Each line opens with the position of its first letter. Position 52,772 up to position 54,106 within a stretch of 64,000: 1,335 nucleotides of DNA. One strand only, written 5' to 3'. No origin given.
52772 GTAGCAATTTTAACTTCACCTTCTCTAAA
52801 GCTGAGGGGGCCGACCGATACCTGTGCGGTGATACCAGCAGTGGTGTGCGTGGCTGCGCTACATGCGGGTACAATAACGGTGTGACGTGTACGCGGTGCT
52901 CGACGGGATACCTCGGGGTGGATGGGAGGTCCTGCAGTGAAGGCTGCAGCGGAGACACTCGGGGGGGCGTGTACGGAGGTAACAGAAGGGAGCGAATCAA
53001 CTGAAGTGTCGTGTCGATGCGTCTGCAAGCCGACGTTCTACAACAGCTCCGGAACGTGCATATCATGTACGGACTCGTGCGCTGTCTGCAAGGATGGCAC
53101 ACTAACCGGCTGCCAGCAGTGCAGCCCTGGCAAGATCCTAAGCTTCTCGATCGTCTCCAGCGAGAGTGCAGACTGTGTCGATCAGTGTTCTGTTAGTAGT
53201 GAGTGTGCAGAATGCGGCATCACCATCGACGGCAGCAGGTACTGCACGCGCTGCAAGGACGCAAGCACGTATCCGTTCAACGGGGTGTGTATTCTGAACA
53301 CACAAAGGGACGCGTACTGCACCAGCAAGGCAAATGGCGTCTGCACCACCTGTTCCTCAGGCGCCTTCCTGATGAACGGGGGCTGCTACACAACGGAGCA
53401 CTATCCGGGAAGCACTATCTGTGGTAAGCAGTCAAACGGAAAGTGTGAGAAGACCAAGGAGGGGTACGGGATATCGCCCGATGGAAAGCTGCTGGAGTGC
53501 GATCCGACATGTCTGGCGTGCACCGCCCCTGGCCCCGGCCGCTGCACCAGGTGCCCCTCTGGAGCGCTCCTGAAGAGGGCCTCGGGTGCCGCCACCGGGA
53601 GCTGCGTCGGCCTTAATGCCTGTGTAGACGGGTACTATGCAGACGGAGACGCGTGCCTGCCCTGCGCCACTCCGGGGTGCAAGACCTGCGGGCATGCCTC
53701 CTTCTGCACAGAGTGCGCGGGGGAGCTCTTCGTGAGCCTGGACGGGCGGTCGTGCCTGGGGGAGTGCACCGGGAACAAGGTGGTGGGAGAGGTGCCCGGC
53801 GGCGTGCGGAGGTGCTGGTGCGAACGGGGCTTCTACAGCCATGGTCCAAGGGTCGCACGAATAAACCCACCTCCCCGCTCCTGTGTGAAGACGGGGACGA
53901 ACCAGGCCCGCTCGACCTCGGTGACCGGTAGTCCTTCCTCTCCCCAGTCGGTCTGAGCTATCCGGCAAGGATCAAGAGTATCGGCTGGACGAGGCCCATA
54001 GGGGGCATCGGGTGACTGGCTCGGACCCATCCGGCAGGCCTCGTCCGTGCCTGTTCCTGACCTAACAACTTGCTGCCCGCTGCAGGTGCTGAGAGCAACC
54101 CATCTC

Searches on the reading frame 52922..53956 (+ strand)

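Call 7: search_protein_families(library=pfam, proteins=[window:52922-53956:+], max_evalue=0.01)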
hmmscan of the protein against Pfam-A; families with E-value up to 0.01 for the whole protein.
window:52922-53956:+ (344 aa): 1 family
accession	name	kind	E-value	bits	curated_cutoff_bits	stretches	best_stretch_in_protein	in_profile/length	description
PF03302.18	VSP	-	1.5e-35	123.3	31.4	1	16-218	78-282/397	Giardia variant-specific surface protein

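Call 67: search_protein_families(library=pfam, proteins=[window:52922-53953:+], max_evalue=0.001)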
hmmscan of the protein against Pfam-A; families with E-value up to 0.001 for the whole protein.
window:52922-53953:+ (344 aa): 1 family
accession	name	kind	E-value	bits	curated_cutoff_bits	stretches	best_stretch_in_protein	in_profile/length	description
PF03302.18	VSP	-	1.5e-35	123.3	31.4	1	16-218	78-282/397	Giardia variant-specific surface protein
